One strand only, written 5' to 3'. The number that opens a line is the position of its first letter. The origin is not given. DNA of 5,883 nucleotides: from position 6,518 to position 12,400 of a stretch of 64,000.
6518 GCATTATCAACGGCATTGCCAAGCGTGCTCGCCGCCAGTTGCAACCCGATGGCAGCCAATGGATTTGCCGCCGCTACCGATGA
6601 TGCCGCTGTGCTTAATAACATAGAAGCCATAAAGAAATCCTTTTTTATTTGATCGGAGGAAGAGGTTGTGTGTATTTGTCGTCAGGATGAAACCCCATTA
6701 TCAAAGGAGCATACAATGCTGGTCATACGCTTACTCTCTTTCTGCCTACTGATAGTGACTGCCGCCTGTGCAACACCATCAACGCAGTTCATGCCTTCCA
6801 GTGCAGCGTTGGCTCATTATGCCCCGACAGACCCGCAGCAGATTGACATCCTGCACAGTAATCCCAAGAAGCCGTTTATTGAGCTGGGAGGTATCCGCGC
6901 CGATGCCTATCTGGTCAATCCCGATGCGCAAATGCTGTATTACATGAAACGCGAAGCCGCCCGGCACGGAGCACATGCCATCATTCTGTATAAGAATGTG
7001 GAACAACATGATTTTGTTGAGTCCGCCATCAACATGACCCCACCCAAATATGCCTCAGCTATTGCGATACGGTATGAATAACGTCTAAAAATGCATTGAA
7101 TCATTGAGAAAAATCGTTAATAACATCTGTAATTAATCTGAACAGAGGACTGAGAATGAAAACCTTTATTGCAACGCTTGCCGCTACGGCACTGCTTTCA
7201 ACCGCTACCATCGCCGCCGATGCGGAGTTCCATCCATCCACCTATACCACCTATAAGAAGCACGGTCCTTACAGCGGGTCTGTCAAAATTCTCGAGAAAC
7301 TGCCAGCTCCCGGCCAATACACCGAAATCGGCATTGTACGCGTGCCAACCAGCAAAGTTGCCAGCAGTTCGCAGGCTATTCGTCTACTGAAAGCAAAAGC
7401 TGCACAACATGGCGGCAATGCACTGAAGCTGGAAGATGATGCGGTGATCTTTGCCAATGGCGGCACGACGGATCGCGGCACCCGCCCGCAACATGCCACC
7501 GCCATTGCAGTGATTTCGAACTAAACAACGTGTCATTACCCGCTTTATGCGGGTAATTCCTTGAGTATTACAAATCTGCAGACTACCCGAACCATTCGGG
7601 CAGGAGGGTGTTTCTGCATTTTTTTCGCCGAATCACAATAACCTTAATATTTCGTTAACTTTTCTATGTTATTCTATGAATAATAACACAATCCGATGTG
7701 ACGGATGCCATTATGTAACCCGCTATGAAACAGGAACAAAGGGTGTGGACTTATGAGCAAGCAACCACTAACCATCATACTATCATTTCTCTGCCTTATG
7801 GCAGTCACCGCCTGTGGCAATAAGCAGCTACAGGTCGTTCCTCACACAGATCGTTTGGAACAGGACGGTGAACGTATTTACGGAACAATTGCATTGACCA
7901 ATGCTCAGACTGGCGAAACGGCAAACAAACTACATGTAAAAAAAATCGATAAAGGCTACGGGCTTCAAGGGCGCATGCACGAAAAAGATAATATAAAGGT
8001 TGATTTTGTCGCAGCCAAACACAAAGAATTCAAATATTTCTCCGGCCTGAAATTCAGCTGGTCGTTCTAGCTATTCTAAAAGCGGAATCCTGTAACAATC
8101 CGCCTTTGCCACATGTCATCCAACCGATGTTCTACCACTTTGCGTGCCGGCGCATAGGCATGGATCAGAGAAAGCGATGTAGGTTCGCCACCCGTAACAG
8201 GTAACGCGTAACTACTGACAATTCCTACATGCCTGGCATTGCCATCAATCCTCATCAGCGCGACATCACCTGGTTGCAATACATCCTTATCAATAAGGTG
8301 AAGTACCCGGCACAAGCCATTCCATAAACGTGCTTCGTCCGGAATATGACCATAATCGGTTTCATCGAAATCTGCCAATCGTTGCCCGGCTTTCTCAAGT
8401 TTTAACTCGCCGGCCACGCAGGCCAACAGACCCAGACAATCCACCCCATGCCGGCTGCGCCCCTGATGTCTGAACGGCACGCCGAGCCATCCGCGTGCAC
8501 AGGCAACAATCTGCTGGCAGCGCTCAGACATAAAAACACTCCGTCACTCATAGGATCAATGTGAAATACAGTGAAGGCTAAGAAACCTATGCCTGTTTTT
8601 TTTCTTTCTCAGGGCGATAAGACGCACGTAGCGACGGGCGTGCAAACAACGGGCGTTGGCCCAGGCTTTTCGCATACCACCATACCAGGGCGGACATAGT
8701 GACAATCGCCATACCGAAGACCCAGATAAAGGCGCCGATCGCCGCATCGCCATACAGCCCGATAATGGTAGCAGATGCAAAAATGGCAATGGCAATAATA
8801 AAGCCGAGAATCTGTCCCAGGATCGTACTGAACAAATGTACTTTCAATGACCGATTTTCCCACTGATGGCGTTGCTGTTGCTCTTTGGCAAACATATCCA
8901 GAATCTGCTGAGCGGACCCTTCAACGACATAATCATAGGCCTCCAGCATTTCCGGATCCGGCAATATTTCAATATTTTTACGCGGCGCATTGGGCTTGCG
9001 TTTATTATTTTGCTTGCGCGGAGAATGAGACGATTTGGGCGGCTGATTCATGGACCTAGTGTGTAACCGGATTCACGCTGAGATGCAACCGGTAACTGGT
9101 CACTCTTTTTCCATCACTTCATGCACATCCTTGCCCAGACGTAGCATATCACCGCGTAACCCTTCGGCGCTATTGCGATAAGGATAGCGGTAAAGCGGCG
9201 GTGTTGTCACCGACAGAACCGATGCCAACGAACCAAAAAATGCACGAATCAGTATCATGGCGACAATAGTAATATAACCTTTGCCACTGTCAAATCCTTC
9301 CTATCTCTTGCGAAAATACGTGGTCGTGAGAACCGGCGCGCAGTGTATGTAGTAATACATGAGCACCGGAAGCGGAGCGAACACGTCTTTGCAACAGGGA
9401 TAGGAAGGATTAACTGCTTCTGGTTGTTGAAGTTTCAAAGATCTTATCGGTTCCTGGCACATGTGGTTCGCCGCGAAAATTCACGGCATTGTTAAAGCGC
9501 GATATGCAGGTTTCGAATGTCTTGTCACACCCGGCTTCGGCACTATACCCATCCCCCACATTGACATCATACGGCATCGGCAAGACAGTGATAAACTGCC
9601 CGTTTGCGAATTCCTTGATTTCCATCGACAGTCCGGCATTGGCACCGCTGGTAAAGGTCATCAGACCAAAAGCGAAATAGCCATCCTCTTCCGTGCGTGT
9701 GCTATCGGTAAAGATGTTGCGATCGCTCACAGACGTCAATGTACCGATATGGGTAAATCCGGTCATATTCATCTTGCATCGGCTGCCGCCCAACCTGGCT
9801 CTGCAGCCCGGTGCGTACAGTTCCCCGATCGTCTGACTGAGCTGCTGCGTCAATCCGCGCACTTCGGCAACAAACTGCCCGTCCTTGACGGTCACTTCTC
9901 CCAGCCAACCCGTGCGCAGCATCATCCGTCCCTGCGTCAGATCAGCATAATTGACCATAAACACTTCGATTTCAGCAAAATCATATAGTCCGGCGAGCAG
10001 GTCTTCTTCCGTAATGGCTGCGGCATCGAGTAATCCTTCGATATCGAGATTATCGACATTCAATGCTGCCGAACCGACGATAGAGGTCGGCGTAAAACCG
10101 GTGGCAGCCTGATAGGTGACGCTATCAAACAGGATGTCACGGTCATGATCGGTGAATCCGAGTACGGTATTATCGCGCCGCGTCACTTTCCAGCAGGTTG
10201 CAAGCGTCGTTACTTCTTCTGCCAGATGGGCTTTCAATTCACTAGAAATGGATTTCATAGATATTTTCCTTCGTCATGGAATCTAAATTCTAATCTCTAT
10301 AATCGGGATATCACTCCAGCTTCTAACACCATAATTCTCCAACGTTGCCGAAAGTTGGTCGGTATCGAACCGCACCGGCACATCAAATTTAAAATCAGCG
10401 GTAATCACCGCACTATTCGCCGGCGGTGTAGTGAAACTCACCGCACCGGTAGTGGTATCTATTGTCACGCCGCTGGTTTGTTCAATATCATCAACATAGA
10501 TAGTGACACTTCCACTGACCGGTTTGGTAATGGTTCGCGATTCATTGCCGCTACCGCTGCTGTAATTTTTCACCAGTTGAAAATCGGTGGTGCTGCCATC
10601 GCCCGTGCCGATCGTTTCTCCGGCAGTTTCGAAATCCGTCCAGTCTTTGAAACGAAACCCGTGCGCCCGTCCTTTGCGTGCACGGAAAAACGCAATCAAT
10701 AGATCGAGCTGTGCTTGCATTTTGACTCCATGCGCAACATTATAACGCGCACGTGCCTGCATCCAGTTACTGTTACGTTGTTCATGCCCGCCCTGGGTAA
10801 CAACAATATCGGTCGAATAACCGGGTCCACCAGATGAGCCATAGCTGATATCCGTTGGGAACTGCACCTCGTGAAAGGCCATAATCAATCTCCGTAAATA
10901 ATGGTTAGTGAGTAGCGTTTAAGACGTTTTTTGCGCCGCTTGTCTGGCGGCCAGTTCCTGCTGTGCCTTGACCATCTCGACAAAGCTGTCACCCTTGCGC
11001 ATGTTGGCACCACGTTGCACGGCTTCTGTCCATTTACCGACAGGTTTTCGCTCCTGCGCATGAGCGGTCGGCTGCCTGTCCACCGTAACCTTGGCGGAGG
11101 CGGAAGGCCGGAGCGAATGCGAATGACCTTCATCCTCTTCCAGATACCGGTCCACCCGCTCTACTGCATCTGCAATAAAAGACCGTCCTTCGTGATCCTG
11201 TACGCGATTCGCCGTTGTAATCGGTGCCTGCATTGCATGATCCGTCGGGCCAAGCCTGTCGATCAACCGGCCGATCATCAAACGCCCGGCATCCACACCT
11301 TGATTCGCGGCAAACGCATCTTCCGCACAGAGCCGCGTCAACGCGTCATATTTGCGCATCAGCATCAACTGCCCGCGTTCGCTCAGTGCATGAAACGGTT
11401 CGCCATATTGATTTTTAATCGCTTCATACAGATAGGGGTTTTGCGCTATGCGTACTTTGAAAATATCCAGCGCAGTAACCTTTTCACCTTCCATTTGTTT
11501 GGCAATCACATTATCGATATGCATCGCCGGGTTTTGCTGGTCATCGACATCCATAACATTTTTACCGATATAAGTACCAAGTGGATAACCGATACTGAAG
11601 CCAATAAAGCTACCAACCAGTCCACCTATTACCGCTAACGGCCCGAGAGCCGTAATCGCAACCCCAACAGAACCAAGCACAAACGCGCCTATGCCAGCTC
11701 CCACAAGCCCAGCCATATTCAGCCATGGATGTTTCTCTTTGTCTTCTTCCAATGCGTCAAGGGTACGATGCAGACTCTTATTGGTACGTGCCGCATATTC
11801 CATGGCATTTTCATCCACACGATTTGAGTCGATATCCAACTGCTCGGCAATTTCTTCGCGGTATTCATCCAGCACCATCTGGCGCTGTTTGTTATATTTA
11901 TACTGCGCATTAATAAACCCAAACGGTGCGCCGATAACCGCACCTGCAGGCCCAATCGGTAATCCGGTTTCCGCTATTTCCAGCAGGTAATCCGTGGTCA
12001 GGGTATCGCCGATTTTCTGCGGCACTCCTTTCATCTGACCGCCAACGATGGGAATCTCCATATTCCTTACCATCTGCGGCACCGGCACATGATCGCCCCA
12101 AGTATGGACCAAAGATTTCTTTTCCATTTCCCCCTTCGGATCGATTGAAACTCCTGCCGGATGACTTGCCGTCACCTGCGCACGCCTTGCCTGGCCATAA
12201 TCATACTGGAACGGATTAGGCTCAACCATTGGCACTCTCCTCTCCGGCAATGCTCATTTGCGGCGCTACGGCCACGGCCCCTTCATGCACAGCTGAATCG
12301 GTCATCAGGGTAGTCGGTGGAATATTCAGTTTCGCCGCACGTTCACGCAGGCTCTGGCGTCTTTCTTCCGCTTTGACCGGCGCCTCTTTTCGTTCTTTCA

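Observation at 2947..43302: RcGTA-type head-tail genes keep canonical order but are dispersed over about 40 kb by insertions at nearly every gene junction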

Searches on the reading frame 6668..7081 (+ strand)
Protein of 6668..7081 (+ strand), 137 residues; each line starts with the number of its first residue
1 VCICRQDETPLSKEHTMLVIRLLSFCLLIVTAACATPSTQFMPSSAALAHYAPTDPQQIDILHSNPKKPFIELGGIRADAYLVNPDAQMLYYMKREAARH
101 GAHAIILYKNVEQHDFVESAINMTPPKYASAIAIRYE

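Call 4: search_protein_families(library=pfam, proteins=[window:6668-7081:+], max_evalue=0.01)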
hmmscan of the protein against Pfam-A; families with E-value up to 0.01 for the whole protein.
window:6668-7081:+ (137 aa): 0 families

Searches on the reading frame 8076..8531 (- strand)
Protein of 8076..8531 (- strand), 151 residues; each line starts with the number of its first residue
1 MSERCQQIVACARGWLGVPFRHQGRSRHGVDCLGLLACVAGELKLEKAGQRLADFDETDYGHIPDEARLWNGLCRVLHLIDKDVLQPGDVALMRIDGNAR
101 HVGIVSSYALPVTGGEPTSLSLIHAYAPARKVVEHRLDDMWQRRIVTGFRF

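Call 4: search_protein_families(library=pfam, proteins=[window:8076-8531:-], max_evalue=0.01)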
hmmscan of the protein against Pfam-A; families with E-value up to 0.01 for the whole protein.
window:8076-8531:- (151 aa): 1 family
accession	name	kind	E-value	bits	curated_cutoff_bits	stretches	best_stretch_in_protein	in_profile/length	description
PF00877.26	NLPC_P60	-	4.4e-06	27.1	23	1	17-146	1-101/105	NlpC/P60 family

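Call 88: search_protein_families(library=ncbifam, proteins=[window:8076-8531:-], max_evalue=0.01)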
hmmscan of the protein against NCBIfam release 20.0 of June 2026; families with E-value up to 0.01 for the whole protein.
window:8076-8531:- (151 aa): 2 families
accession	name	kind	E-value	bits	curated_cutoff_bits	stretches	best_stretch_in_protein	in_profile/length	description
TIGR02219.1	phage_NlpC_fam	hypoth_equivalog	1.7e-14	54.4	81.9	1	8-151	1-133/134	putative phage cell wall peptidase, NlpC/P60 family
NF008096.1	PRK10838.1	equivalog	2.1e-05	24.4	186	0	9-35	72-98/189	bifunctional murein DD-endopeptidase/murein LD-carboxypeptidase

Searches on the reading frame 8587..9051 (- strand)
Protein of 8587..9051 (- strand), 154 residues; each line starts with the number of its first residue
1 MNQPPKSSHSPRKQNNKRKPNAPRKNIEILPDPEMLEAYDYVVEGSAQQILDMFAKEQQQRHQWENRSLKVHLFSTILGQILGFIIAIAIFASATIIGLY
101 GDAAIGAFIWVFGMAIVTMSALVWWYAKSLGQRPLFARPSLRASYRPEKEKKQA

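Call 4: search_protein_families(library=pfam, proteins=[window:8587-9051:-], max_evalue=0.01)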
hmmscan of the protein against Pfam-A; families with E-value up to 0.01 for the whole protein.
window:8587-9051:- (154 aa): 1 family
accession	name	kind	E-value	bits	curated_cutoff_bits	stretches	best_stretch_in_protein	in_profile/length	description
PF10097.14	DUF2335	-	4.4e-12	46.2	25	1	31-80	1-50/50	Predicted membrane protein (DUF2335)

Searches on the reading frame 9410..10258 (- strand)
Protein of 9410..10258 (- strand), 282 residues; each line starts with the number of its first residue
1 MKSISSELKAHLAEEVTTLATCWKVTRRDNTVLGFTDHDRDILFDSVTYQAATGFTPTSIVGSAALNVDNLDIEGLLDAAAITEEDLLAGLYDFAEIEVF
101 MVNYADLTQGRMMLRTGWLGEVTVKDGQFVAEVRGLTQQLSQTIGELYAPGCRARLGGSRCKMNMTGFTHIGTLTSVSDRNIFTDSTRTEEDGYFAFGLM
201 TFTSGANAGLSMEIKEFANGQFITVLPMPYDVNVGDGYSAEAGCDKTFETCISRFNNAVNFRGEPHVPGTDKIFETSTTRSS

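Call 3: search_protein_families(library=pfam, proteins=[window:9410-10258:-], max_evalue=0.01)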
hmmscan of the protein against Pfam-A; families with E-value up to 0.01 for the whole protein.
window:9410-10258:- (282 aa): 2 families
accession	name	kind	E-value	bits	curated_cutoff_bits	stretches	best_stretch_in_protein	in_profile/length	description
PF09931.15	Phage_phiJL001_Gp84_N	-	2.6e-62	210.1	26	1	5-164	1-160/160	Baseplate hub protein, N-terminal attachment domain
PF09356.15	Phage_BR0599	-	9.5e-28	96.8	22.9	1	193-271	1-80/80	Phage conserved hypothetical protein BR0599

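Call 70: search_protein_families(library=ncbifam, proteins=[window:9410-10258:-], max_evalue=0.001)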
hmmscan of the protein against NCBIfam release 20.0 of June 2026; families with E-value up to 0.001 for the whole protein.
window:9410-10258:- (282 aa): 1 family
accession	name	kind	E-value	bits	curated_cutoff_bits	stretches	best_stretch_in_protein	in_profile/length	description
TIGR02218.1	phg_TIGR02218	equivalog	5e-77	259.1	80.5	1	23-276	1-254/266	phage/gene transfer agent baseplate hub protein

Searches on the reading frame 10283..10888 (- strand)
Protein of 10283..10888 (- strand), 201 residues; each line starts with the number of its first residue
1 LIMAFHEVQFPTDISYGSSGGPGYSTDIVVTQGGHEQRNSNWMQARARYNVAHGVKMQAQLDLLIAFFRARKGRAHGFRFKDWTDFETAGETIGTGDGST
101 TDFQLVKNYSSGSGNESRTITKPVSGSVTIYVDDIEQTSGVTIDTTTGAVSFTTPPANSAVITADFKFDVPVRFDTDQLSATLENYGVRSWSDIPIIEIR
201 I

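Call 3: search_protein_families(library=pfam, proteins=[window:10283-10888:-], max_evalue=0.01)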
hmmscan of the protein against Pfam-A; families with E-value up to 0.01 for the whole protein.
window:10283-10888:- (201 aa): 1 family
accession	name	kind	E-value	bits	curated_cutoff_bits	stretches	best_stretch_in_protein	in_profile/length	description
PF09343.15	DUF2460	-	1.7e-78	263.2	30.4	1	6-200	1-205/205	Conserved hypothetical protein 2217 (DUF2460)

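Call 70: search_protein_families(library=ncbifam, proteins=[window:10283-10888:-], max_evalue=0.001)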
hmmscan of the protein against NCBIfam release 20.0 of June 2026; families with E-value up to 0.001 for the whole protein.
window:10283-10888:- (201 aa): 1 family
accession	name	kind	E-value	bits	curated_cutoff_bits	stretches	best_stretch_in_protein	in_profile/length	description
TIGR02217.1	chp_TIGR02217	subfamily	3.9e-72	242.2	136.65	1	4-200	1-209/210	phage distal tail protein, Rcc01695 family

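Call 90: find_related_loci(query=window:10283-10888:-, collection=viral_contigs, flank=10000)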
Query window:10283-10888:- (201 aa) in viral_contigs; peptide patterns used: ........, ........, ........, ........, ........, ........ (x = any residue, [..] = any of these).
34 stretches matched a pattern; 27 encode a relative of the query (tblastn E <= 1e-3); 27 distinct loci.
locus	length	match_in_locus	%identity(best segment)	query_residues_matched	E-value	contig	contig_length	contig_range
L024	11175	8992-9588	61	3-201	5e-84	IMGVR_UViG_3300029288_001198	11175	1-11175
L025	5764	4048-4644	60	3-201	2e-83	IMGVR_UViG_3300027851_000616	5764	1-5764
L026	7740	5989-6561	59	3-193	3e-79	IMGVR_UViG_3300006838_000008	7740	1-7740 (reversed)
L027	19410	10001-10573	58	3-193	1e-75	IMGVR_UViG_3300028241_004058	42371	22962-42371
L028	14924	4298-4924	50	3-201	2e-66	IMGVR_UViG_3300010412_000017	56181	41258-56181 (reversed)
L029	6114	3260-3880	47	2-200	7e-62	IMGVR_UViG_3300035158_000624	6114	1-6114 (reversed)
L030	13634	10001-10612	43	3-200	4e-55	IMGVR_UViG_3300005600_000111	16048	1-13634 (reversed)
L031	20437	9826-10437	43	3-200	5e-55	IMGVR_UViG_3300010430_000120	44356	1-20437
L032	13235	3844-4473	43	2-200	1e-54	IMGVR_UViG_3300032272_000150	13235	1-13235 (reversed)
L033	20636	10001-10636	43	2-200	2e-53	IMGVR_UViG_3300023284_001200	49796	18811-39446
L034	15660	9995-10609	41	2-200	7e-53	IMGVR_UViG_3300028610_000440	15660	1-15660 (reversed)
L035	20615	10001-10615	43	1-200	1e-51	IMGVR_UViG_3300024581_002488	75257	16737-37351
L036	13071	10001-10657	40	2-201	6e-49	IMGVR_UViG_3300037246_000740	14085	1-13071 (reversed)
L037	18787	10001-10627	44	3-201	4e-47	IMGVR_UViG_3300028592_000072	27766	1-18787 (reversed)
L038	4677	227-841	40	1-200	1e-44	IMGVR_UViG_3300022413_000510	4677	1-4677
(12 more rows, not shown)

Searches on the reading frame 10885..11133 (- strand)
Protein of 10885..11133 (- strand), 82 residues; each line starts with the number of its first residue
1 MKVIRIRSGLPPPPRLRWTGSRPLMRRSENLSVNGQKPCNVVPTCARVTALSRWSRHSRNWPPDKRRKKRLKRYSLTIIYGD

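Call 4: search_protein_families(library=pfam, proteins=[window:10885-11133:-], max_evalue=0.01)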
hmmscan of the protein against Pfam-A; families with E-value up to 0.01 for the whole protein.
window:10885-11133:- (82 aa): 0 families

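Call 15: search_protein_families(library=phrogs, proteins=[window:10885-11133:-], max_evalue=0.01)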
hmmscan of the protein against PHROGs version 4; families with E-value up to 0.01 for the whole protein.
window:10885-11133:- (82 aa): 0 families

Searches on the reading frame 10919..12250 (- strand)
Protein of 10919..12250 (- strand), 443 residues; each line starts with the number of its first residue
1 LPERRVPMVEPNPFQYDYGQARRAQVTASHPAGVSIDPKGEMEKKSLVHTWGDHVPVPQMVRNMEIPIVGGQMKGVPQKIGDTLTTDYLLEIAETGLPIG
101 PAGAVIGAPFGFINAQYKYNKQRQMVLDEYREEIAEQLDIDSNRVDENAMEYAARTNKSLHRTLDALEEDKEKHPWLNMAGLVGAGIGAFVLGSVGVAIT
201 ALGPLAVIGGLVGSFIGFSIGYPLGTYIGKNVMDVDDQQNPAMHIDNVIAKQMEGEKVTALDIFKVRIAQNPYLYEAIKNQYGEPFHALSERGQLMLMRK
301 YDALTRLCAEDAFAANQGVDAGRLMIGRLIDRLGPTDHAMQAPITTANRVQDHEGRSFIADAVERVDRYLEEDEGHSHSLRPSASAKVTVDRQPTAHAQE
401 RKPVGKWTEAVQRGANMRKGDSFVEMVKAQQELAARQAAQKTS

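Call 4: search_protein_families(library=pfam, proteins=[window:10919-12250:-], max_evalue=0.01)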
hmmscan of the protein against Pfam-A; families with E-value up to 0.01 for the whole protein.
window:10919-12250:- (443 aa): 0 families

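Call 15: search_protein_families(library=phrogs, proteins=[window:10919-12250:-], max_evalue=0.01)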
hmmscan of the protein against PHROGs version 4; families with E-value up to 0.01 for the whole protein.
window:10919-12250:- (443 aa): 2 families
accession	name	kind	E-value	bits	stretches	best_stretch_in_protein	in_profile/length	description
phrog_15869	-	unknown function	0.0032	18.6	1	181-261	43-127/137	-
phrog_16692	-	unknown function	0.007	15.8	0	182-250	727-791/1107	-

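Call 88: search_protein_families(library=ncbifam, proteins=[window:10919-12250:-], max_evalue=0.01)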
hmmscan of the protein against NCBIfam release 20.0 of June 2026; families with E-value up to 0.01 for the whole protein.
window:10919-12250:- (443 aa): 1 family
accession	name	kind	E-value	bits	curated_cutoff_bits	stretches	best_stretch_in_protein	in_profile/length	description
TIGR03789.1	pdsO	hypoth_equivalog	0.0076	15.9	152.2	0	100-173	59-130/243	sortase-associated OmpA-like protein PdsO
